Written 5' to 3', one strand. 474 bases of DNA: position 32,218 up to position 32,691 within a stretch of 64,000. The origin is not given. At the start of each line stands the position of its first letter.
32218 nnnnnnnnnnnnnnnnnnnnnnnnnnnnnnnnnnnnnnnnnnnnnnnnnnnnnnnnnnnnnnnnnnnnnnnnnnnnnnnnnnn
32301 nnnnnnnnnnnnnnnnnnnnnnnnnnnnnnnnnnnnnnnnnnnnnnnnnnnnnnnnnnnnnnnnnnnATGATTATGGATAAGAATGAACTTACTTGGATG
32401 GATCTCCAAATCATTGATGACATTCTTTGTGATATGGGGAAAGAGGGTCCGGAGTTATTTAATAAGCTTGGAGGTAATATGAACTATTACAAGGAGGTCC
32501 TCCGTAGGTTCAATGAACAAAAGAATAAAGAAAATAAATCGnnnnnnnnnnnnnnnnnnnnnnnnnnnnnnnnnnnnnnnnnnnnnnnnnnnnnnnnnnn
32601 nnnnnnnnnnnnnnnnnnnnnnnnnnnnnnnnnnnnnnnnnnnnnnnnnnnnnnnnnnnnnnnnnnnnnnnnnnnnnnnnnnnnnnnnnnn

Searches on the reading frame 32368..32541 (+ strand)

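Call 68: search_protein_families(library=pfam, alignment_id=A4, max_evalue=0.0001)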
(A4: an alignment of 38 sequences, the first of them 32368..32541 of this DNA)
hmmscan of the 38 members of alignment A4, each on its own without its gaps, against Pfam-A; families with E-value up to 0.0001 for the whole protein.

A. member 1, window:32368-32541:+ (58 aa): 0 families

B. families by the number of members that match (of 38 scanned): 1 family
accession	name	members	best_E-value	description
PF14190.11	DUF4313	1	1e-16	Domain of unknown function (DUF4313)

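Call 95: search_protein_families(library=phrogs, alignment_id=A4, max_evalue=0.00001)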
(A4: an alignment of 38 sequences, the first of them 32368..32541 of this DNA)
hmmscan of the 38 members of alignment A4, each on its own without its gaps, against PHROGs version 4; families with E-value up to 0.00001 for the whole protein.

A. member 1, window:32368-32541:+ (58 aa): 0 families

B. families by the number of members that match (of 38 scanned): 3 families
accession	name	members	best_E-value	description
phrog_14949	-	1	5.2e-30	-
phrog_12728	-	1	7.9e-21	-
phrog_12005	-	1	5.5e-07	-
